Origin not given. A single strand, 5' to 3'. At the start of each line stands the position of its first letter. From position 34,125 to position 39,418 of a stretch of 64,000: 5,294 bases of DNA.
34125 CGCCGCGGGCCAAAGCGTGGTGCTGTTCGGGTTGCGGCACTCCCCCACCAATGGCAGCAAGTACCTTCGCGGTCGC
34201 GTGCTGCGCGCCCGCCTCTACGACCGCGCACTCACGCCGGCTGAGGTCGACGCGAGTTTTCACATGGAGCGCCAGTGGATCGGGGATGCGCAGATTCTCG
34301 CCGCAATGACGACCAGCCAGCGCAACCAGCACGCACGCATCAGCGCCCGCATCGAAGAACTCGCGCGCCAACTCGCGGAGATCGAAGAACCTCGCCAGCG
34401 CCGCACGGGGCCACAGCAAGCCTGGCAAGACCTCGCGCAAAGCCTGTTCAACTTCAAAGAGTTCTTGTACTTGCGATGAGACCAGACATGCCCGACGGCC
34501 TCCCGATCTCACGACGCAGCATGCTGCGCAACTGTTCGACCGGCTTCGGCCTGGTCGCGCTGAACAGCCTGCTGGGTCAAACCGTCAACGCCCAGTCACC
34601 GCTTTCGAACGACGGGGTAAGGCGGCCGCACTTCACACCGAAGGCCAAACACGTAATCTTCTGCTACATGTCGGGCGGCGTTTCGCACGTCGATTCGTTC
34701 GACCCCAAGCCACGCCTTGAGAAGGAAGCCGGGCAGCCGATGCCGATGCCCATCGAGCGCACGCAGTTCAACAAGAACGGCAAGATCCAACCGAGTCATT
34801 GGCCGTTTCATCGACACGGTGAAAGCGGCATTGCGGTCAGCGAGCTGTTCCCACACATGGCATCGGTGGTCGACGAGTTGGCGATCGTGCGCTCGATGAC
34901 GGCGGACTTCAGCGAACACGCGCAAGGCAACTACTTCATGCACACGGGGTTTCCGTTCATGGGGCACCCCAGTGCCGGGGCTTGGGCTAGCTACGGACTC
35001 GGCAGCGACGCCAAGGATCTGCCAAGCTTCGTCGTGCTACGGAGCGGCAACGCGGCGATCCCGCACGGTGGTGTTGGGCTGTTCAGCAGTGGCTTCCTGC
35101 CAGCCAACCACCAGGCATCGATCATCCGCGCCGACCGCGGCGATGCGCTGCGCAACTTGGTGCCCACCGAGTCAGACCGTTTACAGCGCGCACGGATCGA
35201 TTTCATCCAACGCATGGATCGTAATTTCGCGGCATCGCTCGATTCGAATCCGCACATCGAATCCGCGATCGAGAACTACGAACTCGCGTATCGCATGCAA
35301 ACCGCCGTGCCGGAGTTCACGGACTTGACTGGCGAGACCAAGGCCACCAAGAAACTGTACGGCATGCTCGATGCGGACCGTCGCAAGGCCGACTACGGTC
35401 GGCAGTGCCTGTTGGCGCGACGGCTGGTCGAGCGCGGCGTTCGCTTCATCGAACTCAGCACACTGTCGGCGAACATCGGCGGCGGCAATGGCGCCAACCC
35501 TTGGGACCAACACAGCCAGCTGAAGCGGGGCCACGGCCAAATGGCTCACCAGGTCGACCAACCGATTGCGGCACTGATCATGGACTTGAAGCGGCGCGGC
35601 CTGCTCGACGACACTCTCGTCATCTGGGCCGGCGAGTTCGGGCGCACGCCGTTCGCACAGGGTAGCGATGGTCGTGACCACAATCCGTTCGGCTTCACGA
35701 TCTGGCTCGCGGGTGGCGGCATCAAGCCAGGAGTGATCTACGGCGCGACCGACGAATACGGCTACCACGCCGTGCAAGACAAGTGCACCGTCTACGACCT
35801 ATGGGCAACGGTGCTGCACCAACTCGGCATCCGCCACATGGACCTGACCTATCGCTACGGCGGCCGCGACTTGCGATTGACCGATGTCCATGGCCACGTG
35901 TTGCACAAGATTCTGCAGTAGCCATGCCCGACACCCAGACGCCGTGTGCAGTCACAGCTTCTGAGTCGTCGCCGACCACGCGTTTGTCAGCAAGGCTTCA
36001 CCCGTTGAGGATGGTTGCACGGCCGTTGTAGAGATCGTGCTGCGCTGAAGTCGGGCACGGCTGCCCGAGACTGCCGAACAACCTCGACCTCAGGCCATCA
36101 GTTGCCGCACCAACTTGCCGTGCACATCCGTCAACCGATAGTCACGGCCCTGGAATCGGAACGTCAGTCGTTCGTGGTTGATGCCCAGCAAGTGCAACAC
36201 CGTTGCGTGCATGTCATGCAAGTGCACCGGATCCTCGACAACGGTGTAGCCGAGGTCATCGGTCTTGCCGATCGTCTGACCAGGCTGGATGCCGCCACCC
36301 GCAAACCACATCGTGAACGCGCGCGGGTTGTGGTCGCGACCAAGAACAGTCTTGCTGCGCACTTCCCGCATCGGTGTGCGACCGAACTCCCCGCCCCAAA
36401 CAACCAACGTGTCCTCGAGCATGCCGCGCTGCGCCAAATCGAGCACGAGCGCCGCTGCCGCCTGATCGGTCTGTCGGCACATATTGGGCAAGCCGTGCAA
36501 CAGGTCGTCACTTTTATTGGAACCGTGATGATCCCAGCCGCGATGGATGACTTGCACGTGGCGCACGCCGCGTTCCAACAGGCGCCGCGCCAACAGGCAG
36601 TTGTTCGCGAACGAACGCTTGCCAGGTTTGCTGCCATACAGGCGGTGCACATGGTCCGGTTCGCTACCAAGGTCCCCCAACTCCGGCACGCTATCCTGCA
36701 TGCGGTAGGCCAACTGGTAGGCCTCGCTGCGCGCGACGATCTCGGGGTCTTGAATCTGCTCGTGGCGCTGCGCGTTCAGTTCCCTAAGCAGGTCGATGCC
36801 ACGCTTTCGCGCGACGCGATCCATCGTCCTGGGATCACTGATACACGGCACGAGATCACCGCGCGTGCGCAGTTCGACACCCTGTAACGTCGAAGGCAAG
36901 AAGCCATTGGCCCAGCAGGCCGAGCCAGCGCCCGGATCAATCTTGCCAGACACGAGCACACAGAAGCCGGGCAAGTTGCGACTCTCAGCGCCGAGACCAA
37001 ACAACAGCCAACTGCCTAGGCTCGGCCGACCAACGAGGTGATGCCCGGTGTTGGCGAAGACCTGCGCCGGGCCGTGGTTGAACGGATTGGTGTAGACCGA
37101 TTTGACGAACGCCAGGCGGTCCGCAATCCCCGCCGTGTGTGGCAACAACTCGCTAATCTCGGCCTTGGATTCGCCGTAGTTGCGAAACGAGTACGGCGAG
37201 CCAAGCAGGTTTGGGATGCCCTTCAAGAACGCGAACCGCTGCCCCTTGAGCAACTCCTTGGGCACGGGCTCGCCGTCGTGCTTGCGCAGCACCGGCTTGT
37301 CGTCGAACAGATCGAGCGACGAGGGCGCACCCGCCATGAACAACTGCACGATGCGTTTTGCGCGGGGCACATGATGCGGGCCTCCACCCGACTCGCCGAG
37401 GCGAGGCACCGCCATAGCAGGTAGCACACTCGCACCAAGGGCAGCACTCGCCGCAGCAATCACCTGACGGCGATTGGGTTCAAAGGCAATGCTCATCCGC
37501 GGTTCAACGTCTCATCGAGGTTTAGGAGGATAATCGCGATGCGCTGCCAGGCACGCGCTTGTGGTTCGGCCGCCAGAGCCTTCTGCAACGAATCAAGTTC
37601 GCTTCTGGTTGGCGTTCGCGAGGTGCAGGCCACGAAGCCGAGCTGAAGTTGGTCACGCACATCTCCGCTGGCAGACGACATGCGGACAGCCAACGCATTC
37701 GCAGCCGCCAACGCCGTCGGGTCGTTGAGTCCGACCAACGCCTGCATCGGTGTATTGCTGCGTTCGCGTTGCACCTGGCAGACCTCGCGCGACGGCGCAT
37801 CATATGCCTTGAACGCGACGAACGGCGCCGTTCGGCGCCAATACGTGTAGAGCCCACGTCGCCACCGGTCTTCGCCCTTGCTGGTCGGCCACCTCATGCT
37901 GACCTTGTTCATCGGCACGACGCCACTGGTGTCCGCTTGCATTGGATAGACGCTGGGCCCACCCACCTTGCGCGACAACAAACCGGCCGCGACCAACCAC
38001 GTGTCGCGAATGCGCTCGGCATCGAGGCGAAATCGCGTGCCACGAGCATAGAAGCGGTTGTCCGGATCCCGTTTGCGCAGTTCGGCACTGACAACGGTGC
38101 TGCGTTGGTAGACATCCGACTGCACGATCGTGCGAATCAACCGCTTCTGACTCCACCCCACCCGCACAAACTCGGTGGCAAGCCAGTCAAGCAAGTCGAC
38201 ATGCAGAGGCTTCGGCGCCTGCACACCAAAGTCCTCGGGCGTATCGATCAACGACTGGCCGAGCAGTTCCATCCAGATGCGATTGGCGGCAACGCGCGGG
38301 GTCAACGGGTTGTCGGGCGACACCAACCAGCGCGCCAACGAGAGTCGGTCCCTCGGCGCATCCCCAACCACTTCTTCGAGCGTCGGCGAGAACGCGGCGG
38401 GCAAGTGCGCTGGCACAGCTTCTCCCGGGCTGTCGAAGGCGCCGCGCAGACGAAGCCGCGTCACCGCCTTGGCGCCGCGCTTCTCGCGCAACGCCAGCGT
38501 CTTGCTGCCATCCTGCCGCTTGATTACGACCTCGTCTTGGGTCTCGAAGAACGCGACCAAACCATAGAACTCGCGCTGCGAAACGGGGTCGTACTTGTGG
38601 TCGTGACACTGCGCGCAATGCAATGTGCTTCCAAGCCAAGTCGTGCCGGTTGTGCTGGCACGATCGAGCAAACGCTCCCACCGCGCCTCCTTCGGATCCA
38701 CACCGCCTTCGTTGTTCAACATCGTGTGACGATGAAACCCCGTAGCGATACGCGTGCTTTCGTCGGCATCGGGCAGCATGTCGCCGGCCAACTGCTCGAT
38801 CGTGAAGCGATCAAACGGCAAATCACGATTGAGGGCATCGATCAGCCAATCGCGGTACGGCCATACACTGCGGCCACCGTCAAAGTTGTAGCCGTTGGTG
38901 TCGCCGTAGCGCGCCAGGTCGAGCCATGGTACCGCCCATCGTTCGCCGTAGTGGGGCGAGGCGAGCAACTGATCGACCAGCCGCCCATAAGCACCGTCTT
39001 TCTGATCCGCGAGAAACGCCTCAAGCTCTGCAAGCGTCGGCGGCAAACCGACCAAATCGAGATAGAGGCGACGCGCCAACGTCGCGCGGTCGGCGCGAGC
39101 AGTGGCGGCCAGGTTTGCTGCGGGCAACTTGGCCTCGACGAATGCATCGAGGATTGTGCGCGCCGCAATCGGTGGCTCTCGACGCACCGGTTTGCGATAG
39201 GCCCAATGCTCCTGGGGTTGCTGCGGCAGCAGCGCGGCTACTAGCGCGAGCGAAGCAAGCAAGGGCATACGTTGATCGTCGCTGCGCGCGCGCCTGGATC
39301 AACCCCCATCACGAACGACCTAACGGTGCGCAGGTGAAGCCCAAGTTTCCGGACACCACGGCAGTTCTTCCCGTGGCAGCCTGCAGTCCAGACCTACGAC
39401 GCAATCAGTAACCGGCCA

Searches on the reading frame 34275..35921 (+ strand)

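Call 82: search_protein_families(library=pfam, proteins=[window:34275-35921:+], max_evalue=0.0001)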
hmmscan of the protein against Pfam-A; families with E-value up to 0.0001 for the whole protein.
window:34275-35921:+ (548 aa): 1 family
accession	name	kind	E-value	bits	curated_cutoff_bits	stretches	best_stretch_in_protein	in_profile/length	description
PF07394.17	DUF1501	-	2.4e-141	471.8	27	1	124-547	1-390/390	Protein of unknown function (DUF1501)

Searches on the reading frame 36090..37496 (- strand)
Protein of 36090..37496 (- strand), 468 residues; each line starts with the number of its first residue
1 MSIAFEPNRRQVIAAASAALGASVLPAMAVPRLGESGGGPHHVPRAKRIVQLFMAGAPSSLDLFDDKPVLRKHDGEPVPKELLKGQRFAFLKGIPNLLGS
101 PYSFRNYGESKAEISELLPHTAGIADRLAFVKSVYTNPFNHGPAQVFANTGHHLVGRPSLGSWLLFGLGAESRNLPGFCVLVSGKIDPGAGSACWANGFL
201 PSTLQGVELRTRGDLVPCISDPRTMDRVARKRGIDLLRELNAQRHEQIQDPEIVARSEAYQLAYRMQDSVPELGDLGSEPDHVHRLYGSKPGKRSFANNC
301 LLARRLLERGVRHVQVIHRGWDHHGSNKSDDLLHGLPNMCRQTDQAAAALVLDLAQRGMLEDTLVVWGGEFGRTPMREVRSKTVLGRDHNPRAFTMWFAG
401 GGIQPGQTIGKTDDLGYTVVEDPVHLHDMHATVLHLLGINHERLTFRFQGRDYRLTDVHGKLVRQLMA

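Call 82: search_protein_families(library=pfam, proteins=[window:36090-37496:-], max_evalue=0.0001)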
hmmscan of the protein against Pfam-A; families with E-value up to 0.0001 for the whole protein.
window:36090-37496:- (468 aa): 1 family
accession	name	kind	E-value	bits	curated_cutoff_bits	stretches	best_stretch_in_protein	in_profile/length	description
PF07394.17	DUF1501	-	3.4e-141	471.4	27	1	46-466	1-389/390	Protein of unknown function (DUF1501)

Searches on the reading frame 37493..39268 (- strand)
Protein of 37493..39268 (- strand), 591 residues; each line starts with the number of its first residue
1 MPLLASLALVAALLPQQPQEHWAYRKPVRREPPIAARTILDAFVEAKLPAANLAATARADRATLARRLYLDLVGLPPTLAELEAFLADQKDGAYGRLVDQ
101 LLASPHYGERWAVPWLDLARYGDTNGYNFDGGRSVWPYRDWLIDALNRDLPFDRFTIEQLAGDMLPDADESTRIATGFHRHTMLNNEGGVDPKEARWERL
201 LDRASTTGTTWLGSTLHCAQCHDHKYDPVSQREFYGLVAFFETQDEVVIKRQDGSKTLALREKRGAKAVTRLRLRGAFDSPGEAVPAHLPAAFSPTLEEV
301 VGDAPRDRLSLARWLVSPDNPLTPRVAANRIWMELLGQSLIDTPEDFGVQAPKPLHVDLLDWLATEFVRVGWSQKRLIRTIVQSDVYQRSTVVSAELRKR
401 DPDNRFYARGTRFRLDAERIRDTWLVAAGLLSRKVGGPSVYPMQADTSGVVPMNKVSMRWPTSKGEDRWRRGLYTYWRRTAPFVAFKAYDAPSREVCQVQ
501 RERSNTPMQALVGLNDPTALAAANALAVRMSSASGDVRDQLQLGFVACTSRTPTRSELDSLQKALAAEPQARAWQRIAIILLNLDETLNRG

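Call 82: search_protein_families(library=pfam, proteins=[window:37493-39268:-], max_evalue=0.0001)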
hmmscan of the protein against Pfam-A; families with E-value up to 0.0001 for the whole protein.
window:37493-39268:- (591 aa): 2 families
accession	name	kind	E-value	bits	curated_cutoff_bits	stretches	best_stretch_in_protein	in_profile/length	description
PF07587.16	PSD1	-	6.7e-87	291.4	28.5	1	307-564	1-243/244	Protein of unknown function (DUF1553)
PF07583.16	PSCyt2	-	1.1e-81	274.2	29.8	1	40-244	2-207/209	Protein of unknown function (DUF1549)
